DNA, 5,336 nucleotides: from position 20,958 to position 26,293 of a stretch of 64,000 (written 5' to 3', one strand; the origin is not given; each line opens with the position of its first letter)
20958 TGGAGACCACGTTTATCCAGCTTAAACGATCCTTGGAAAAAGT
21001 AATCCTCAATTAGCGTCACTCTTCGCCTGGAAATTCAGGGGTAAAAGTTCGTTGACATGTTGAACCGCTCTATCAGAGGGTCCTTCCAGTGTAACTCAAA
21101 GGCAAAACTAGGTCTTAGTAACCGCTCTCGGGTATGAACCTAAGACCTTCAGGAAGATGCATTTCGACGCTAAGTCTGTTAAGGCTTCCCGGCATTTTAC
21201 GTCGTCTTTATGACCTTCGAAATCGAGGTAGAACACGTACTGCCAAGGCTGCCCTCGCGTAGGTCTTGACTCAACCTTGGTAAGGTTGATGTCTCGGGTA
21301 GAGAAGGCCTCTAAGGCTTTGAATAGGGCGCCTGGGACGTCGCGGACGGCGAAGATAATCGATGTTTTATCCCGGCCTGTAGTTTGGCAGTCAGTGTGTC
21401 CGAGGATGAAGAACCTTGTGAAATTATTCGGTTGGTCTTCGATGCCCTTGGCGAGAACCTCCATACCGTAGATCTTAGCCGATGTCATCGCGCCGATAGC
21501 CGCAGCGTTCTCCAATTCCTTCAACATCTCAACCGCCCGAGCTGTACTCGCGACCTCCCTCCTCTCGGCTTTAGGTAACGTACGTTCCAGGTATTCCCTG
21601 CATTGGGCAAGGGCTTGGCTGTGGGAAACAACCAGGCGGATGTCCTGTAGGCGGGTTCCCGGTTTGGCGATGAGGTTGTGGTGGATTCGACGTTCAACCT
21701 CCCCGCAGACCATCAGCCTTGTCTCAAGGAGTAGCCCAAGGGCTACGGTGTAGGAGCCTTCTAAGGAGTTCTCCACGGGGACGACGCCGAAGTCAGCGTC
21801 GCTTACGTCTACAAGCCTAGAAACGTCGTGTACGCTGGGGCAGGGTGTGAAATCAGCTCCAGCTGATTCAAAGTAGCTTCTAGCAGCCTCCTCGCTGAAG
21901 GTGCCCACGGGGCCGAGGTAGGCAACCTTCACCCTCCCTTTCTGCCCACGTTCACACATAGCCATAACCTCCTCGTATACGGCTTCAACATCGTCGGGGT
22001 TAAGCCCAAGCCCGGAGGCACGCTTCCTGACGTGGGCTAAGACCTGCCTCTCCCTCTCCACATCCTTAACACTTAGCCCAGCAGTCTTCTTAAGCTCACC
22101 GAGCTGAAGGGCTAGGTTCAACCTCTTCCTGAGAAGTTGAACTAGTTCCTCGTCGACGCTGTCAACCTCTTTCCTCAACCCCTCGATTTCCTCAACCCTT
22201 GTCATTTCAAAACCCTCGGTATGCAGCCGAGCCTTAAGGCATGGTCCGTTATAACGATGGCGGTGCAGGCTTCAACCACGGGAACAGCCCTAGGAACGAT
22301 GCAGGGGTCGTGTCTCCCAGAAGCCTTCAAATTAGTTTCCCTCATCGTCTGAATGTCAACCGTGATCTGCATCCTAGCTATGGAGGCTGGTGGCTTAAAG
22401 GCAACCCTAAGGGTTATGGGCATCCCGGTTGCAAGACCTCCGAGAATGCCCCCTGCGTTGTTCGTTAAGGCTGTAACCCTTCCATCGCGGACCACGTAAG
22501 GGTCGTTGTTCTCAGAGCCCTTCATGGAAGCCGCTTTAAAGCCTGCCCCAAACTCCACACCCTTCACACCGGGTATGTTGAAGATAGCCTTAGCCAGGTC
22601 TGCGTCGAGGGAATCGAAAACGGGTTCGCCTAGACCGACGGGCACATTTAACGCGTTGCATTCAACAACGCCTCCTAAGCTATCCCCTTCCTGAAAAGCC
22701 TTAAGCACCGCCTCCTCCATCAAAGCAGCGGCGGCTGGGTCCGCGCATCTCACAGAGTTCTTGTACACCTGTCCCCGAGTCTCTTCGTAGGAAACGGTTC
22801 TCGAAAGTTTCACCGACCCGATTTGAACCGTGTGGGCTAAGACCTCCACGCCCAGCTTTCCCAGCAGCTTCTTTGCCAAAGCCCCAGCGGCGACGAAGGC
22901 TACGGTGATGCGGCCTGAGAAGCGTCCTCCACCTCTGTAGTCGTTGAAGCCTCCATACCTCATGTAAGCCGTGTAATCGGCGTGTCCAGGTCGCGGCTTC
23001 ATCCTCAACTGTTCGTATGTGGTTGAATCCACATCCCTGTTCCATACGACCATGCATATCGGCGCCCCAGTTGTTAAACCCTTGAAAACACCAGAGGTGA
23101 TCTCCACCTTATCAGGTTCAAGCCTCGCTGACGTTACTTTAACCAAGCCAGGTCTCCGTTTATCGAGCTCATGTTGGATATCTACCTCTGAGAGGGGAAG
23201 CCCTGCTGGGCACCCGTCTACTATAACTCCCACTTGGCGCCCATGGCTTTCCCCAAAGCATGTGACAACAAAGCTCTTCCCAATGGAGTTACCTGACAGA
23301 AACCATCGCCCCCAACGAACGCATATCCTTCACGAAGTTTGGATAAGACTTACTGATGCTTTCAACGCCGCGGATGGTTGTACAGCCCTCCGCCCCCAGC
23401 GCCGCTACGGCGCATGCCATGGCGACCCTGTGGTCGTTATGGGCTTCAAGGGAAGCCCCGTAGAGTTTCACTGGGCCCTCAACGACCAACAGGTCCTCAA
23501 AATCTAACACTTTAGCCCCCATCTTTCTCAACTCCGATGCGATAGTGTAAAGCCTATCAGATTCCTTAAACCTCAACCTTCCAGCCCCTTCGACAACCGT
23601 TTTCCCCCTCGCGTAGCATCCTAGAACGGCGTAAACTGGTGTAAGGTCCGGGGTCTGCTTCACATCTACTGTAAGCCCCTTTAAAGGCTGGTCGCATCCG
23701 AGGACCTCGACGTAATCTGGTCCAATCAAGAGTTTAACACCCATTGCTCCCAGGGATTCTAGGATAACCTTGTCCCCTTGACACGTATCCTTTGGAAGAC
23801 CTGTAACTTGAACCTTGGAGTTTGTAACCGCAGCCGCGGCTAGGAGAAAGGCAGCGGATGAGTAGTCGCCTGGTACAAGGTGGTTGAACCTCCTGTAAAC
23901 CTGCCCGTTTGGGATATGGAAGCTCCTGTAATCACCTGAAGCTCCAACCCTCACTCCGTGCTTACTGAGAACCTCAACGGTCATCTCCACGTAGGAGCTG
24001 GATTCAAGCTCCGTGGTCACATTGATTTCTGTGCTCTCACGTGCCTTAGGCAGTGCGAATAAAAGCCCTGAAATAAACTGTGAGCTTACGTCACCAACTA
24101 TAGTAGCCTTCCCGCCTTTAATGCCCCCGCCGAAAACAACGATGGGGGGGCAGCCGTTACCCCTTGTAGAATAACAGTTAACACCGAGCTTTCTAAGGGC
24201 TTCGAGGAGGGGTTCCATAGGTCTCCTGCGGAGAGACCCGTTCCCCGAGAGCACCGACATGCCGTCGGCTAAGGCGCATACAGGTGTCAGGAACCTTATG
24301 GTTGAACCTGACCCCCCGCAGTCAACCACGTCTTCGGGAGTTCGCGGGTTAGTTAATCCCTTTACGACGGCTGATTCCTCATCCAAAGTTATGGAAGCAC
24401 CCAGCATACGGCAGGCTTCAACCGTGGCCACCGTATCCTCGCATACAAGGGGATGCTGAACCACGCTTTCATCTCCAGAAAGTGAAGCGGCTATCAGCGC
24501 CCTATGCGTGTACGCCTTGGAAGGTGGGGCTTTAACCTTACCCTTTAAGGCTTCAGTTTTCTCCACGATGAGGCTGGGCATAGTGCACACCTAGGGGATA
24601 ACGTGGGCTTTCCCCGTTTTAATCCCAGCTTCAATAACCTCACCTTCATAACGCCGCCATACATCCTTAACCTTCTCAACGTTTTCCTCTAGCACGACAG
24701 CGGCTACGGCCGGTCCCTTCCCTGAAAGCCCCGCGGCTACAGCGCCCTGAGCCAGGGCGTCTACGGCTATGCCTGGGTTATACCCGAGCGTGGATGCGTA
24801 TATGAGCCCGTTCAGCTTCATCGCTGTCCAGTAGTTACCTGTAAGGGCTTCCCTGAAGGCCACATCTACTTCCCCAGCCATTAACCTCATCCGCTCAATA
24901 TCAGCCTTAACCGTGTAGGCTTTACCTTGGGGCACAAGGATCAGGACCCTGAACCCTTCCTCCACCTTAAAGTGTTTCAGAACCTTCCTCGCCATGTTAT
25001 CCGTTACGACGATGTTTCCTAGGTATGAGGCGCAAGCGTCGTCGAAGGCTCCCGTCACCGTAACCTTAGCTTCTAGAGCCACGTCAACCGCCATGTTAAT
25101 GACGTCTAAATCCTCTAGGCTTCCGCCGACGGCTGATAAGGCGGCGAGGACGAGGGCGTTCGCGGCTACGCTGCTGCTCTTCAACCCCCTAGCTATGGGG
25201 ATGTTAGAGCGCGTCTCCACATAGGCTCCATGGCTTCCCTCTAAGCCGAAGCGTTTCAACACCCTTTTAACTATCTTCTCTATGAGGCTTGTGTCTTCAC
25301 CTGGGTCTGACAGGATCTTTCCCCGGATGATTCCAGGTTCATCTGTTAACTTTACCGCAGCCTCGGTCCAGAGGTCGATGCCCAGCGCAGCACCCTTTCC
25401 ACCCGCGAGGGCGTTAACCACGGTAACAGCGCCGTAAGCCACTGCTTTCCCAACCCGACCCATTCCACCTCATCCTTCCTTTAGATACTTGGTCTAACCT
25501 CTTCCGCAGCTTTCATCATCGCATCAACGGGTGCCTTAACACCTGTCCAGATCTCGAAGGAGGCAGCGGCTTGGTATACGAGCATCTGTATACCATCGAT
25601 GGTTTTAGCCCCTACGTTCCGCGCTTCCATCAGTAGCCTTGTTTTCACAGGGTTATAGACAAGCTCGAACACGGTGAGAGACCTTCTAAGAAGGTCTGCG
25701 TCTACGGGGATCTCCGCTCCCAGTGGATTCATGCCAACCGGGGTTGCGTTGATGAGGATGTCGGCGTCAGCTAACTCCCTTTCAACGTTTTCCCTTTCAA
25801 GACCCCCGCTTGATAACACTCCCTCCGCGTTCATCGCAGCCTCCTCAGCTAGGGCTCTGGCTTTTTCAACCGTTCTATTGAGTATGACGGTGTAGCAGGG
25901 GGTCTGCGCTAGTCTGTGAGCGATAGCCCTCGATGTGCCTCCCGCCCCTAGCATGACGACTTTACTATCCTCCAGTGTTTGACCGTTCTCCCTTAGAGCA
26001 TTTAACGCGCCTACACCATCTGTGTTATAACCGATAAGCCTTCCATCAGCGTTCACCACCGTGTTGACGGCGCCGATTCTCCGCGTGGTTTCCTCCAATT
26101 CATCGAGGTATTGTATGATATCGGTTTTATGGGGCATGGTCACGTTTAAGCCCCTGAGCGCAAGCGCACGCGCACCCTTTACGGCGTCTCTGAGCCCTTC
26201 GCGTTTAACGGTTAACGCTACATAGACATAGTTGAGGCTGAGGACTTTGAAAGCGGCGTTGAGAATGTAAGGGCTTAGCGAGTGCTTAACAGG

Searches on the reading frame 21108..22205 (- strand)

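Call 8: search_protein_families(library=pfam, proteins=[window:21108-22205:-])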
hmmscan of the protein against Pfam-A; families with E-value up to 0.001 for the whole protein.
window:21108-22205:- (365 aa): 3 families
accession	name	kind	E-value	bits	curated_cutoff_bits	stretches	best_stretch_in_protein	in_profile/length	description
PF00800.23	PDT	-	2.8e-60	203.7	25.2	1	94-271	1-179/181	Prephenate dehydratase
PF01817.26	CM_2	-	3.5e-22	78.8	27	1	10-88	1-79/80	Chorismate mutase type II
PF01842.31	ACT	-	1.8e-10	40.8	27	1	281-345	1-64/66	ACT domain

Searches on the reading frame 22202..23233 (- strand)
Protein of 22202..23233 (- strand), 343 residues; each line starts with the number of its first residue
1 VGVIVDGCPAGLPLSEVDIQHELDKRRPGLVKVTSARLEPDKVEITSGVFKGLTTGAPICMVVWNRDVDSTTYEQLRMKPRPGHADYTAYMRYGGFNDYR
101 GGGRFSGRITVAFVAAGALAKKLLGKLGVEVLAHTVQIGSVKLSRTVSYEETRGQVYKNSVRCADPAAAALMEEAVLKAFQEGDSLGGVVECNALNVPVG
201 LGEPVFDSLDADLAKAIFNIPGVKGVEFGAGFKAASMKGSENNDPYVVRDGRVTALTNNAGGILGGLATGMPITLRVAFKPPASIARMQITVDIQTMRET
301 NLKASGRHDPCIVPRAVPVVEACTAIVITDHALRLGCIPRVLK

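Call 8: search_protein_families(library=pfam, proteins=[window:22202-23233:-])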
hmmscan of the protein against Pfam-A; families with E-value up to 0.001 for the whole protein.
window:22202-23233:- (343 aa): 1 family
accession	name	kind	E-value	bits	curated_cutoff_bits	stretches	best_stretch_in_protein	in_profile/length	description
PF01264.26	Chorismate_synt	-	6.3e-129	429.8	27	1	1-333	14-327/327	Chorismate synthase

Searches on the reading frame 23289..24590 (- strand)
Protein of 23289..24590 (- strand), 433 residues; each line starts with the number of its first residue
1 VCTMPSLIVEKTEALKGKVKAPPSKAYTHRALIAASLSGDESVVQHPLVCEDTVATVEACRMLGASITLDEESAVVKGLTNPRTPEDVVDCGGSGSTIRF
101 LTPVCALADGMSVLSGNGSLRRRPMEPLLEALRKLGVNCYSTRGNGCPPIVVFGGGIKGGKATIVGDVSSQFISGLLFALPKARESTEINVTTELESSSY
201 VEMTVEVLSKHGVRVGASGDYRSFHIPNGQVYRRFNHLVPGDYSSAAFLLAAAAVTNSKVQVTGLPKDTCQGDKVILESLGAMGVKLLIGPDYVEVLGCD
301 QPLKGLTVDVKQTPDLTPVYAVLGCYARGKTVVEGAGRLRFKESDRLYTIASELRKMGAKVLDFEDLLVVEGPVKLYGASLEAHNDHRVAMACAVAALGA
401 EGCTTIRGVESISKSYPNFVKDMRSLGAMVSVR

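Call 8: search_protein_families(library=pfam, proteins=[window:23289-24590:-])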
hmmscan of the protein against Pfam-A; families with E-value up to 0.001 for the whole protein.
window:23289-24590:- (433 aa): 1 family
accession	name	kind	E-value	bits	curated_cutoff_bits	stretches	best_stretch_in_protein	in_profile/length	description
PF00275.25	EPSP_synthase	-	4.9e-109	365.3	22.8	1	9-423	1-417/417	EPSP synthase (3-phosphoshikimate 1-carboxyvinyltransferase)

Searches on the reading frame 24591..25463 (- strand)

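Call 8: search_protein_families(library=pfam, proteins=[window:24591-25463:-])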
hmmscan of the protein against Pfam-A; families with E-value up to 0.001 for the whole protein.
window:24591-25463:- (290 aa): 3 families
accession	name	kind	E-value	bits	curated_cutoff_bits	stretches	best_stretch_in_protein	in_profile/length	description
PF00288.32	GHMP_kinases_N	-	2.3e-14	53.8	22.3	1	60-149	2-86/87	GHMP kinases N terminal domain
PF22700.2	MVD-like_N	-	6.9e-05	23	27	1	45-128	51-131/157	Diphosphomevalonate decarboxylase-like N-terminal domain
PF08544.19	GHMP_kinases_C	-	0.00083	20.2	21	0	237-271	44-81/85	GHMP kinases C terminal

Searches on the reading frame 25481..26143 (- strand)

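Call 8: search_protein_families(library=pfam, proteins=[window:25481-26143:-])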
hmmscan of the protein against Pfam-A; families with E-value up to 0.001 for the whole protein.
window:25481-26143:- (220 aa): 4 families
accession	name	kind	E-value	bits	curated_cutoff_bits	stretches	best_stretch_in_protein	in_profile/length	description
PF18317.6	SDH_C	-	7.5e-16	58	25.8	1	184-213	1-30/31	Shikimate 5'-dehydrogenase C-terminal domain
PF01488.26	Shikimate_DH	-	4.6e-10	40.2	24.3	1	53-134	6-83/138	Shikimate / quinate 5-dehydrogenase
PF08501.16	Shikimate_dh_N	-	6.3e-09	36.4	27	1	2-29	56-83/83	Shikimate dehydrogenase substrate binding domain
PF03435.24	Sacchrp_dh_NADP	-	5.6e-06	27.2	25.1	1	62-135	1-77/129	Saccharopine dehydrogenase NADP binding domain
